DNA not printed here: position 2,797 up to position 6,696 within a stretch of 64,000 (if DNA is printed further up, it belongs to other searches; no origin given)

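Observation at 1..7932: Operon of very large secreted proteins sharing an unrecognised architecture (hydrophobic Met/Gly hairpin plus jelly-roll-like module)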

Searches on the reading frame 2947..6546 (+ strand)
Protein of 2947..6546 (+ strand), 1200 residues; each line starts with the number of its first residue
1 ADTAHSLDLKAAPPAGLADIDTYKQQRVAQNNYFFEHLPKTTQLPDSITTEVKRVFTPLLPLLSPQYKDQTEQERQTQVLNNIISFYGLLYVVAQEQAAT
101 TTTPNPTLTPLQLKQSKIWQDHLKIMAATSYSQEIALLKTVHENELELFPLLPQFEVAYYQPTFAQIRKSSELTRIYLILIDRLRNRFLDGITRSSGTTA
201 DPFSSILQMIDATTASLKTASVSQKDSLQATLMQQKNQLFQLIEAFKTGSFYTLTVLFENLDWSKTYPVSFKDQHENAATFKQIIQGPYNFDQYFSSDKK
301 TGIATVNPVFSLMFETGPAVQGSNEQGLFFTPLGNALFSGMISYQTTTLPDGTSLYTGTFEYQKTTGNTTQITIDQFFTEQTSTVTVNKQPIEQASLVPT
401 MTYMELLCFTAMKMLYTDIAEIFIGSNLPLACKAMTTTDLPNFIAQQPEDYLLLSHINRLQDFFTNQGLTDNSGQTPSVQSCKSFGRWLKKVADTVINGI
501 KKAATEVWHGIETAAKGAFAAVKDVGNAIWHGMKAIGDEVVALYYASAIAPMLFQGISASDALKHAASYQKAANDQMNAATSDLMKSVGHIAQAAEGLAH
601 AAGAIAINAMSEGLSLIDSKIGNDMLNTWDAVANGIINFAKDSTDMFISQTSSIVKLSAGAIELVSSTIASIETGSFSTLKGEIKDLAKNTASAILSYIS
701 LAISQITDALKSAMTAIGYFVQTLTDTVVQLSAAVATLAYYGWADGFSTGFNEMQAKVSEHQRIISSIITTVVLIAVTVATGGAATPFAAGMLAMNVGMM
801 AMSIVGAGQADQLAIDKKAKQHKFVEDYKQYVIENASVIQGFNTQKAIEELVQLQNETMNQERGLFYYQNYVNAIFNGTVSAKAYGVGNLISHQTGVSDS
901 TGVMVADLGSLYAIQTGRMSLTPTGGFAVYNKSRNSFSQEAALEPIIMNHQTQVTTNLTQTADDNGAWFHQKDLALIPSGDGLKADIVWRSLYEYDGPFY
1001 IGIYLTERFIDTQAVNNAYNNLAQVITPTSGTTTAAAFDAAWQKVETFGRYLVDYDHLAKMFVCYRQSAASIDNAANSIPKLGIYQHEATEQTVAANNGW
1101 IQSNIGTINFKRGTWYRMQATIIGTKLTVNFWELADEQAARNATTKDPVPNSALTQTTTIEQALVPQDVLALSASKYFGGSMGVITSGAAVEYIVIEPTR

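Call 46: predict_structure(alignment_id=A3)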
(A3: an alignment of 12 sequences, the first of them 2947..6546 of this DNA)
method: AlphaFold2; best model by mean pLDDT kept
length: 1200 residues; sequences in the alignment: 12
mean_pLDDT: 57.3   pTM: 0.43
mean pLDDT of the five models: 57.3, 52.3, 51.4, 51.0, 48.0
residues with pLDDT >= 90: 12; 70-90: 433; 50-70: 229; < 50: 526
segments of 3 or more residues with pLDDT < 50: 1-4, 148-163, 468-559, 580-751, 753-755, 757-898, 900-903, 905-970, 1089-1096
pLDDT, mean of each block of 10 residues (from residue 1): 46 54 69 74 80 90 76 85 89 79 70 88 87 70 53 41 56 73 86 75 86 87 81 86 82 77 75 84 85 81 78 77 75 83 82 83 68 79 71 75 83 81 78 85 84 77 55 26 28 31 36 41 41 41 43 43 53 54 44 40 35 30 32 32 29 28 33 34 33 30 28 34 42 43 43 48 41 40 31 28 25 34 39 36 31 31 29 31 33 44 48 36 27 26 23 25 32 61 77 55 64 68 65 65 70 54 62 58 61 48 61 79 79 81 83 79 68 67 62 69
secondary structure, 60 per line:
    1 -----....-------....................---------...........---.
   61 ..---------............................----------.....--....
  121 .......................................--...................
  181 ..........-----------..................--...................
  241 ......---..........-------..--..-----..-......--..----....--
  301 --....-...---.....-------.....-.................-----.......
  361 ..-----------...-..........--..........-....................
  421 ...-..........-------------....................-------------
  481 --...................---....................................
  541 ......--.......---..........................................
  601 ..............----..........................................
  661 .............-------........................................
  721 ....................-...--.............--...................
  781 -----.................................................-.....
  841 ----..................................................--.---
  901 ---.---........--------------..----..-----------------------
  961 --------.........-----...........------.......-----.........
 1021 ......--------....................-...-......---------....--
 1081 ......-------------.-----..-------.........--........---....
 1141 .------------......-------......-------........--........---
elements in order (helices of 4 or more, strands of 3 or more residues): H6-9 H17-36 H46-56 H72-99 H110-114 H117-159 H162-190 H202-219 H222-246 H250-259 H281-286 E295-298 E303-306 E314-318 E326-330 H332-337 E338-348 E354-362 E378-387 E390-399 H401-423 H425-434 H448-467 H483-501 H505-546 H549-555 H559-614 H619-673 H681-740 H747-759 H762-780 H786-834 H836-840 H845-894 H908-915 E969-977 E983-993 E1000-1006 H1012-1026 H1035-1054 E1060-1065 H1075-1078 E1081-1086 E1115-1123 E1126-1133 H1137-1141 E1154-1159 H1167-1172 E1180-1187 E1190-1197

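Call 49: fold_search(model_id=the predicted structure, library=pdb)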
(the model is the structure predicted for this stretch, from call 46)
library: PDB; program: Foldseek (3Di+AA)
matches with E <= 10: 615; with E <= 0.001: 0
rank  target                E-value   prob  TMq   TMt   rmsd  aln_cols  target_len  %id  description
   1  8j67_B                3.6e-02  0.90  0.08  0.35  12.8       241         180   10  Crystal structure of Toxoplasma gondii M2AP (released 2023-08-30)
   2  7sww_A                6.3e-02  0.21  0.06  0.17  22.3       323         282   11  SARS-CoV-2 Spike NTD in complex with neutralizing Fab SARS2-57 (local refinement) (released 2022-11-23)
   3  7u0q_A                6.6e-02  0.10  0.05  0.05  22.0       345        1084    9  SARS-Cov2 S protein structure in complex with neutralizing monoclonal antibody 002-02 (released 2023-03-01)
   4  3whu_A                7.2e-02  0.96  0.10  0.38  12.3       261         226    9  Crystal structure of ERGIC-53/MCFD2, Calcium/Man2-bound form (released 2014-01-15)
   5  7v23_A                7.5e-02  0.11  0.05  0.06  22.1       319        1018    9  CryoEM structure of del68-76/del679-688 prefusion-stabilized spike in complex with the Fab of N12-9 (released 2022-08-10)
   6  8xnk_C                8.2e-02  0.16  0.05  0.06  18.0       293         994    8  Cryo-EM structure of SARS-CoV-2 Omicron HV.1 spike protein(6P) in complex with human ACE2 (released 2024-07-03)
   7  8uun_A                8.2e-02  0.16  0.05  0.06  18.6       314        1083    8  Prototypic SARS-CoV-2 spike (containing V417) in the closed conformation (released 2023-11-29)
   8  7swx_A                9.0e-02  0.20  0.06  0.06  22.2       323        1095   11  SARS-CoV-2 Spike in complex with neutralizing Fab SARS2-57 (three down conformation) (released 2022-11-23)
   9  8uul_C                9.4e-02  0.18  0.06  0.06  18.9       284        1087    8  Prototypic SARS-CoV-2 spike (containing K417) in the closed conformation (released 2023-11-29)
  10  9atr_A                9.4e-02  0.12  0.05  0.08  18.7       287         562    7  local refinement of XBB.1.5 spike/Nanosota-8 complex (released 2025-08-27)
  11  7u0q_C                1.0e-01  0.09  0.04  0.05  23.2       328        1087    8  SARS-Cov2 S protein structure in complex with neutralizing monoclonal antibody 002-02 (released 2023-03-01)
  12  7wwj_A                1.1e-01  0.13  0.05  0.07  19.4       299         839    8  SARS-CoV-2 BA.1 Spike trimer in complex with 55A8 Fab in the class 2 conformation (released 2023-02-15)
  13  7v24_A                1.2e-01  0.13  0.05  0.15  19.4       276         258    7  Local CryoEM structure of del68-76/del679-688 prefusion-stabilized spike in complex with the Fab of N12-9 (released 2022-08-10)
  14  7e8c_C                1.2e-01  0.13  0.06  0.06  19.2       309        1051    7  SARS-CoV-2 S-6P in complex with 9 Fabs (released 2021-06-09)
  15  8gs6_A                1.2e-01  0.12  0.05  0.05  18.9       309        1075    7  Structure of the SARS-CoV-2 BA.2.75 spike glycoprotein (closed state 1) (released 2022-10-26)
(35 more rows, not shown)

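Call 104: fold_search(model_id=the predicted structure, library=viral)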
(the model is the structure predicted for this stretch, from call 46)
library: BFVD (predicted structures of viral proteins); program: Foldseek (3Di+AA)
matches with E <= 10: 384; with E <= 0.001: 0
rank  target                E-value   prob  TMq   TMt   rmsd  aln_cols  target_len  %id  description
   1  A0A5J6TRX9            1.9e-03  1.00  0.09  0.20   9.8       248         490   12  Lipase [Gordonia phage Lambo]
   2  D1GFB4                2.9e-03  1.00  0.10  0.14  11.6       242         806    9  Uncharacterized protein [Betafusellovirus yellowstonense]
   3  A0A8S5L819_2          3.6e-03  0.44  0.07  0.07  62.6      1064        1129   12  Minor tail protein [Siphoviridae sp. ctDmQ3]
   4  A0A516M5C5            3.9e-03  0.72  0.07  0.09  45.3       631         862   12  (no name in the UniProt tables at hand)
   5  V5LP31                4.1e-03  1.00  0.10  0.18   8.9       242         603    6  (no name in the UniProt tables at hand)
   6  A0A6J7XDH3            7.2e-03  0.47  0.06  0.10  57.0       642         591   14  Concanavalin A-like lectin/glucanases superfamily [uncultured Caudovirales phage]
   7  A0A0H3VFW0            1.1e-02  0.92  0.07  0.24  15.4       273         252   12  Spike protein (Fragment) [Human coronavirus NL63]
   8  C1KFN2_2              1.4e-02  0.30  0.07  0.07  56.7       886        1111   10  Putative tail fibre protein [Lactobacillus phage Lb338-1]
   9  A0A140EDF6            1.4e-02  0.98  0.10  0.28  15.2       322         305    8  (no name in the UniProt tables at hand)
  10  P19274                1.8e-02  1.00  0.09  0.26  11.0       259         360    9  Viral protein TPX [Thermoproteus tenax virus 1 (strain KRA1)]
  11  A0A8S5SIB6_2          1.9e-02  0.25  0.07  0.08  37.8      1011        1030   12  Tail tape measure [Myoviridae sp. ct04y17]
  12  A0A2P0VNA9            2.9e-02  0.60  0.07  0.15  23.8       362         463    8  Uncharacterized protein [Tetraselmis virus 1]
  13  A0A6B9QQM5            3.9e-02  0.94  0.08  0.34   9.7       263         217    6  Uncharacterized protein [Emaravirus camelliae]
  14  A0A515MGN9            4.5e-02  1.00  0.09  0.16  10.1       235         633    8  (no name in the UniProt tables at hand)
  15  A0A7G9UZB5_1          6.3e-02  0.14  0.07  0.08  50.1      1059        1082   11  Tape measure protein [Gordonia Phage Sephiroth]
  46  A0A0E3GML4            3.6e-01  0.08  0.05  0.05  66.2       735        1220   11  Tail fiber protein [Enterobacteria phage JenK1]
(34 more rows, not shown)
